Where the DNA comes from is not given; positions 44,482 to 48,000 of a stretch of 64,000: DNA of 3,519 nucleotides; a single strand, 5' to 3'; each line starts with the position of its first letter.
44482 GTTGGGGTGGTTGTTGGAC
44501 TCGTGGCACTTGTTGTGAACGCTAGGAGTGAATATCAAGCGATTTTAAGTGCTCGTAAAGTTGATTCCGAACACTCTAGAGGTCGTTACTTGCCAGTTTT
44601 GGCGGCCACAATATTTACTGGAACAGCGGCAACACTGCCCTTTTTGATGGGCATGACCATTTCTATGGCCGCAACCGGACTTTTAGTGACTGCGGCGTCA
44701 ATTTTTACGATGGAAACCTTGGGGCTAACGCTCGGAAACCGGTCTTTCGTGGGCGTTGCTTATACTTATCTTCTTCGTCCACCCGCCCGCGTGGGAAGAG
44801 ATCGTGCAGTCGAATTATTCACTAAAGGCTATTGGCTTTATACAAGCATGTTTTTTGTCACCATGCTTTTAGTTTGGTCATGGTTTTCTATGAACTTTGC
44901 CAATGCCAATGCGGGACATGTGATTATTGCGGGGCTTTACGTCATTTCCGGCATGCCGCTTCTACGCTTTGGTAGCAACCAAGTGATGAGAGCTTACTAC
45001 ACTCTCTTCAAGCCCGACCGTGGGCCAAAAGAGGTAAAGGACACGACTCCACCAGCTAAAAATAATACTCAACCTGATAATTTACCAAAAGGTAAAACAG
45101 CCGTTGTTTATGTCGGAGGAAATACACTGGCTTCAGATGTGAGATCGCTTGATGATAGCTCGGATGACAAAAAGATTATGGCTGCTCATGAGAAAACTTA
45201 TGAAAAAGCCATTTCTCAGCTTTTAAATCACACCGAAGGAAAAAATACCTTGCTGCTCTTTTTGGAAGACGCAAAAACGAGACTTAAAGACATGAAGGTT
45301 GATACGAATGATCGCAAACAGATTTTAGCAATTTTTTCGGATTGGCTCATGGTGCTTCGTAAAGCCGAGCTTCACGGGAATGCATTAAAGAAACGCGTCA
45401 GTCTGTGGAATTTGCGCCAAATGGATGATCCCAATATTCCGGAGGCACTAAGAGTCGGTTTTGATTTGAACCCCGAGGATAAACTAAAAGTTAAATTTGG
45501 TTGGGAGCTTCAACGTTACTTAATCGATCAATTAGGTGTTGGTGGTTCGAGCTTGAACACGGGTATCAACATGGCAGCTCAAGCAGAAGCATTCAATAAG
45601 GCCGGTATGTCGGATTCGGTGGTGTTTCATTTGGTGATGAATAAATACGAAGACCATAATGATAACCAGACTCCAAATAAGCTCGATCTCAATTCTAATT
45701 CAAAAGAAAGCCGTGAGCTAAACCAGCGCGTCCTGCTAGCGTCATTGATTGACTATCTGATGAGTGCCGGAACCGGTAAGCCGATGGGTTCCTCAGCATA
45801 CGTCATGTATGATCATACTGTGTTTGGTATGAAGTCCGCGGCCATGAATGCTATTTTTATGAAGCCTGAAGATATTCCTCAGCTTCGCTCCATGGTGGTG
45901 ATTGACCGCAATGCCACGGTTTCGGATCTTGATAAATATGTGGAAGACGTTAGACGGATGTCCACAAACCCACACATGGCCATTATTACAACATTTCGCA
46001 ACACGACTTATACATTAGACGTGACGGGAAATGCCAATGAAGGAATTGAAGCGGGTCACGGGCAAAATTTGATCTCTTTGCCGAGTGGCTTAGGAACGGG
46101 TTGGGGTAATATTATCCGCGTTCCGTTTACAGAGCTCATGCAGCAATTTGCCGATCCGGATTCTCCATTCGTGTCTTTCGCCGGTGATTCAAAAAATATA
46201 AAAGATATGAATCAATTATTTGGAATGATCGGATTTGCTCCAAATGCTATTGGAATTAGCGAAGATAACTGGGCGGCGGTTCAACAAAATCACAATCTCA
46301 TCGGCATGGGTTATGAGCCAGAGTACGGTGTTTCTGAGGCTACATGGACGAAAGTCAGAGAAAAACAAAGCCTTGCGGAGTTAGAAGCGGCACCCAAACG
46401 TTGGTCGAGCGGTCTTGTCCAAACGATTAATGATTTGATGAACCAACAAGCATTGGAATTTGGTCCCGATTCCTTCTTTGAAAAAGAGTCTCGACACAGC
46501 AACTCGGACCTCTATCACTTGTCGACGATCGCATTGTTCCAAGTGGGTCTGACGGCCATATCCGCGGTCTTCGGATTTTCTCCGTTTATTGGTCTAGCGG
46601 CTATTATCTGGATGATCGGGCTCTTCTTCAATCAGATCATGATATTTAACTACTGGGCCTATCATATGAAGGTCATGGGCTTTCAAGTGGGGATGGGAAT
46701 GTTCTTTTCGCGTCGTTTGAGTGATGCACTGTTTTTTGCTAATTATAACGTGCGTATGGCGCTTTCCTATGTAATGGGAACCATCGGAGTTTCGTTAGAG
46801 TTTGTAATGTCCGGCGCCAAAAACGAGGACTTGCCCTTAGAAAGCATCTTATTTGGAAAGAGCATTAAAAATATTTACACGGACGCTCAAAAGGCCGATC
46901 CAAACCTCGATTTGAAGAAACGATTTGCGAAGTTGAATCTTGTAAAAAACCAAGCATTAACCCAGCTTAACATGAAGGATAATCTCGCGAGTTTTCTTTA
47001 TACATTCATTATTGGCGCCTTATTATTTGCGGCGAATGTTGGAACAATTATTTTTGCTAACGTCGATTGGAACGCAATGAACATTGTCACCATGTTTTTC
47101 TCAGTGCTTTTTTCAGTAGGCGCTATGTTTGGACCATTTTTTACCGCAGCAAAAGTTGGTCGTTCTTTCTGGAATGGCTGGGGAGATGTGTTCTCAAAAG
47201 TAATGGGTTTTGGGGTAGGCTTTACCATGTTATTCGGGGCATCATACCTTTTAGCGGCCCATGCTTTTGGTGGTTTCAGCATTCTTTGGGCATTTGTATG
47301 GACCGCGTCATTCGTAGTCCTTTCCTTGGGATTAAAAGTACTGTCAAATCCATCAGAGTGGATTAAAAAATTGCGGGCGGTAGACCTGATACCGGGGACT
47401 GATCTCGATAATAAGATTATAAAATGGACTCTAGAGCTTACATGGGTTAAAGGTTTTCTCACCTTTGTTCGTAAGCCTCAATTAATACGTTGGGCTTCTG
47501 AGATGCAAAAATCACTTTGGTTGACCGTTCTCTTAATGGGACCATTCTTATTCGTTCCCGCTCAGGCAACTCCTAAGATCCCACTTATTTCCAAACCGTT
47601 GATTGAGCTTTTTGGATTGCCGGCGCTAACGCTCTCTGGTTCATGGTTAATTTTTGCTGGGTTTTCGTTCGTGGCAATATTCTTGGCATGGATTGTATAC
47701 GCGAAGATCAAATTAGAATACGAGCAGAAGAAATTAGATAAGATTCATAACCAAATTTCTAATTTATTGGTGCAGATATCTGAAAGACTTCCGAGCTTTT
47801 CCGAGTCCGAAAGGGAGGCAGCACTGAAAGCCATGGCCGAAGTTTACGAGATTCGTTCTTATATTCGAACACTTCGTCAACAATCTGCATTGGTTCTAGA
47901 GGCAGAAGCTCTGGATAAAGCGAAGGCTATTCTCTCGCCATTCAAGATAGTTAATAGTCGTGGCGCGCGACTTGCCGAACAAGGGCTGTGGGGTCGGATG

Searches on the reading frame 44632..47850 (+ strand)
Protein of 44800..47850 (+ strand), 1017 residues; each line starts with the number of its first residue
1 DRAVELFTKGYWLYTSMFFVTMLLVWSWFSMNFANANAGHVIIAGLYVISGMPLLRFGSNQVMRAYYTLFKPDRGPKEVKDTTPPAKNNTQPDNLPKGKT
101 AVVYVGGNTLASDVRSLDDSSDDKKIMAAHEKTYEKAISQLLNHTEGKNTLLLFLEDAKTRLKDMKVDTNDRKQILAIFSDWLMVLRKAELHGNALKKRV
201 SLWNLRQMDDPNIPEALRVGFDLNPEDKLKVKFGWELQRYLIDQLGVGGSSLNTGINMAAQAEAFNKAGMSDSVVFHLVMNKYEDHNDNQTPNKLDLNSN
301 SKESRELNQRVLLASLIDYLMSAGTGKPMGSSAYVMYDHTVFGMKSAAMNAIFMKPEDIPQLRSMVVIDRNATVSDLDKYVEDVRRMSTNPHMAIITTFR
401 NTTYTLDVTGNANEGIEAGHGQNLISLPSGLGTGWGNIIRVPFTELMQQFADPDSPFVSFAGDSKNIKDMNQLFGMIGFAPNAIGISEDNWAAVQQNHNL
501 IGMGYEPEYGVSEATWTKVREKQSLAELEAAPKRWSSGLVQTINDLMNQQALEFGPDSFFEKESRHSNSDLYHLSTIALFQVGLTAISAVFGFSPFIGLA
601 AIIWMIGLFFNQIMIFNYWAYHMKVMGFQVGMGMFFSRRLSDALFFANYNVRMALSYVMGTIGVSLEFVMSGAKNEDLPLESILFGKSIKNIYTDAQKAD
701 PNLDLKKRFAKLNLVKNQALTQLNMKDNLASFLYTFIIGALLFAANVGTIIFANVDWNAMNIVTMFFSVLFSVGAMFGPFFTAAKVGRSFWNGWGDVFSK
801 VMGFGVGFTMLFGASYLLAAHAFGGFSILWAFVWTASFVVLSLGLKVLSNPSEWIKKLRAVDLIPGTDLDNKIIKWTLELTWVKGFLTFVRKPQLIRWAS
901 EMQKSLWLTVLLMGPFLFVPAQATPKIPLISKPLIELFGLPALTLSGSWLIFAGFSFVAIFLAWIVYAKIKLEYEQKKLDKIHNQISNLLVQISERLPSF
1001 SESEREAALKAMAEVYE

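Call 27: search_protein_families(library=pfam, proteins=[window:44632-47631:+], max_evalue=0.05)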
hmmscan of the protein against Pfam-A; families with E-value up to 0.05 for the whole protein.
window:44632-47631:+ (1000 aa): 0 families

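Call 51: search_solved_structures(query=window:44800-47850:+, max_evalue=10, show_alignments=2)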
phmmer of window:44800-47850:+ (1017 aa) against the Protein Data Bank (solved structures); distinct sequences matched with E-value up to 10: 1.
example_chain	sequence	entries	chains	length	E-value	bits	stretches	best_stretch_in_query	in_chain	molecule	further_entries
7zy9_A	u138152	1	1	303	7.6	7.4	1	770-856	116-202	Endochitinase 33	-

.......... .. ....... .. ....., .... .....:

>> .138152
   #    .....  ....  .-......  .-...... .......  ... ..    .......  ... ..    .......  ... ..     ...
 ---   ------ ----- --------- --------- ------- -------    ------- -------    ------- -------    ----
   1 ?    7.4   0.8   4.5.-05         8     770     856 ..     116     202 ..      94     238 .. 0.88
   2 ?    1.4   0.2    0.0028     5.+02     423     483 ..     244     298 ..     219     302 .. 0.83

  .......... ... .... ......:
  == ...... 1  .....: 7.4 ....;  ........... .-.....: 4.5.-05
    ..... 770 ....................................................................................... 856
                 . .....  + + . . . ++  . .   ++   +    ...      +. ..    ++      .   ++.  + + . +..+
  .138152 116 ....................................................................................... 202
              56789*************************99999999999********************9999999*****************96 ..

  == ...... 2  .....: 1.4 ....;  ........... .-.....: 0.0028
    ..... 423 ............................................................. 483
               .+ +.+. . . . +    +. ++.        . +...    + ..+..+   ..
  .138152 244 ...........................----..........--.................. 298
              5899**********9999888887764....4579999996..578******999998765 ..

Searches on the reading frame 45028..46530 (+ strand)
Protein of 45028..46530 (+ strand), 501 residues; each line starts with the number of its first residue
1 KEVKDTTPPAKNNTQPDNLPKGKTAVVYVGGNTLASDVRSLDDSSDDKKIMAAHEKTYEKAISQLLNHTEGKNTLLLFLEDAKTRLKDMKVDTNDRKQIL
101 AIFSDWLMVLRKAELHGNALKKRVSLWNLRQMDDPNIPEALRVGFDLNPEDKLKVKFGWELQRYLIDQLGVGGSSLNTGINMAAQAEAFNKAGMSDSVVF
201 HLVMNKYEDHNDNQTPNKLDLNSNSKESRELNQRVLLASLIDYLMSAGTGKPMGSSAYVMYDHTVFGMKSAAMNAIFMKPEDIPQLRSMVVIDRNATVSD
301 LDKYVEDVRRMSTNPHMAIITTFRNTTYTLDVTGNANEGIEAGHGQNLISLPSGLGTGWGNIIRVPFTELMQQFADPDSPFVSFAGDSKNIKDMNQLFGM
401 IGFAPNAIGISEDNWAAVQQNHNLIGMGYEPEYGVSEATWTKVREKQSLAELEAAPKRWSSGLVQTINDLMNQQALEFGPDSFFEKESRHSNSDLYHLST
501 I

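Call 80: search_solved_structures(query=A4, max_evalue=10, show_alignments=2)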
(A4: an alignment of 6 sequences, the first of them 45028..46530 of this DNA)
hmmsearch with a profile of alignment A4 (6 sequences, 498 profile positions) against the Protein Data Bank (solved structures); distinct sequences matched with E-value up to 10: 1.
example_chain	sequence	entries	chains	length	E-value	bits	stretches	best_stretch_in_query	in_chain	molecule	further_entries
7qp3_A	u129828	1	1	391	0.58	11.9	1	342-383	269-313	Extracellular metalloproteinase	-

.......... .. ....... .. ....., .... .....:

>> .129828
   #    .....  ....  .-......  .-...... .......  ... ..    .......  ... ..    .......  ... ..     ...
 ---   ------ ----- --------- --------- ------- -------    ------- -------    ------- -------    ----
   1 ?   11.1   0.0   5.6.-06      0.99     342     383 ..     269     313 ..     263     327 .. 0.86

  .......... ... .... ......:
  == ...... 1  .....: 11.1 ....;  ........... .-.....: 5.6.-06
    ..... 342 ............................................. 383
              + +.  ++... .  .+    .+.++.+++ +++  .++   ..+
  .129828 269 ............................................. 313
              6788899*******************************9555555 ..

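Call 89: search_protein_families(library=pfam, alignment_id=A4, max_evalue=1)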
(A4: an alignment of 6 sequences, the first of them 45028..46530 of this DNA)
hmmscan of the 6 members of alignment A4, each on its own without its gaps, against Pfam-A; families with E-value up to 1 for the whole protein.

A. member 1, window:45028-46530:+ (501 aa): 0 families

B. families by the number of members that match (of 6 scanned): 4 families
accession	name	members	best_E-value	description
PF13432.12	TPR_16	1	0.02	Tetratricopeptide repeat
PF11066.14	DUF2867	1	0.064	Protein of unknown function (DUF2867)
PF07719.23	TPR_2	1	0.064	Tetratricopeptide repeat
PF22292.1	DUF6965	1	0.17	Domain of unknown function (DUF6965)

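Call 90: find_homologous_proteins(query=A4, max_evalue=0.001)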
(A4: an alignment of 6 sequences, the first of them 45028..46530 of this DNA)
Query A4 (6 sequences): 8000 candidates shared short words with the query, none scored E <= 0.001.

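Call 94: find_related_loci(query=A5, collection=metagenome_contigs, flank=10000)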
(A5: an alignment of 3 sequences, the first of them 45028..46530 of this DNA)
Query A5 (501 aa) in metagenome_contigs; peptide patterns used: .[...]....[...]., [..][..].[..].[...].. (x = any residue, [..] = any of these).
95 stretches matched a pattern, but none encodes a relative of the query by tblastn (E <= 1e-3).
